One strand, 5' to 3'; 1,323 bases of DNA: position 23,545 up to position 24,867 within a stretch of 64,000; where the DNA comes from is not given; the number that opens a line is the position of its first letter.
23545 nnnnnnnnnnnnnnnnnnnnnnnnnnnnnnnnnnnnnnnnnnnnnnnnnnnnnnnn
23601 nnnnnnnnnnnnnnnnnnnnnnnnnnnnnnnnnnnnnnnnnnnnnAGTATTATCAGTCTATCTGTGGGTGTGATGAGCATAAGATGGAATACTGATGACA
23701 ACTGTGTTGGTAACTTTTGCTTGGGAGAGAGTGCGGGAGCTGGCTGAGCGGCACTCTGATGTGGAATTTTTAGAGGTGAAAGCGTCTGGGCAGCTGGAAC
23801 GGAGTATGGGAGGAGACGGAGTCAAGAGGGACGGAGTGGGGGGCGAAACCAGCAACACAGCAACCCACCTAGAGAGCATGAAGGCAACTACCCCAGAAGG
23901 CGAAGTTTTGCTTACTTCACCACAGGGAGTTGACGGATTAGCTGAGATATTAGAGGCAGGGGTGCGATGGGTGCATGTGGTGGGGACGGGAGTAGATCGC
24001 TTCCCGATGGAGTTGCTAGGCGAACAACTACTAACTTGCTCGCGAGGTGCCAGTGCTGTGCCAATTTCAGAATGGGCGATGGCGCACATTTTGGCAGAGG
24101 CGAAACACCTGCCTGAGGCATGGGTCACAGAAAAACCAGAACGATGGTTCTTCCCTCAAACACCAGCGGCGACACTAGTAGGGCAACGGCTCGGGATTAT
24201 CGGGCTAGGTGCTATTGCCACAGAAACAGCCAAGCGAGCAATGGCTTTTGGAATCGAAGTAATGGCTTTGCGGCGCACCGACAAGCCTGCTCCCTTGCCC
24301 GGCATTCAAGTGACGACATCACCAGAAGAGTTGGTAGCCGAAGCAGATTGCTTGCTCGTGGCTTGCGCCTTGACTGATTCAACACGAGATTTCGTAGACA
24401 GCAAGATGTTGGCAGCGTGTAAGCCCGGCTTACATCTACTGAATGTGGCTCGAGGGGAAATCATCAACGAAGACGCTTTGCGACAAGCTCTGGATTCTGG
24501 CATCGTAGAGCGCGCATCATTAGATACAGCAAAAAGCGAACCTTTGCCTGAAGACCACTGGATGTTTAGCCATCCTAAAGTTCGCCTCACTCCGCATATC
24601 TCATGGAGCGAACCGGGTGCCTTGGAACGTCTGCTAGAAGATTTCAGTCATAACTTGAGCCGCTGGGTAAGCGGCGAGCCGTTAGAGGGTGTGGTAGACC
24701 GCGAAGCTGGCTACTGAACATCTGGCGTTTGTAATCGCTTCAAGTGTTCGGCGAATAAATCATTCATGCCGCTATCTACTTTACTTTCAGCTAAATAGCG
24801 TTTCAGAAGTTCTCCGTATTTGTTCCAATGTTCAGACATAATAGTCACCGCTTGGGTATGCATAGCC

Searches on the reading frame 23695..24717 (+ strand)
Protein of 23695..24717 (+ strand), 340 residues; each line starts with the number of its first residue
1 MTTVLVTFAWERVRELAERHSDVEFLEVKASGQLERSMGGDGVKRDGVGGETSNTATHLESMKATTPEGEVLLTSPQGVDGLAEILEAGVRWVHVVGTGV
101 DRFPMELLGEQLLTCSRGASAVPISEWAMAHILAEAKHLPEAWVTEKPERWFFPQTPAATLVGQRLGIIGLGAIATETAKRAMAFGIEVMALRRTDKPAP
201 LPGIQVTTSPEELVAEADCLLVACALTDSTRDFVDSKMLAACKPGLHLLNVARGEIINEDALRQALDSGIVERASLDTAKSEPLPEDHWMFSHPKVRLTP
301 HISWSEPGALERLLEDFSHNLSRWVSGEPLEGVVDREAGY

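Call 68: search_protein_families(library=pfam, proteins=[window:23695-24717:+], max_evalue=0.00001)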
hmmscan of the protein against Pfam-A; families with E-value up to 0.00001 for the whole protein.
window:23695-24717:+ (340 aa): 1 family
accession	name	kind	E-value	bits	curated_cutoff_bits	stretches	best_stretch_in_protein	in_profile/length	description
PF02826.25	2-Hacid_dh_C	-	4.7e-44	150.3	25.1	1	129-303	1-178/178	D-isomer specific 2-hydroxyacid dehydrogenase, NAD binding domain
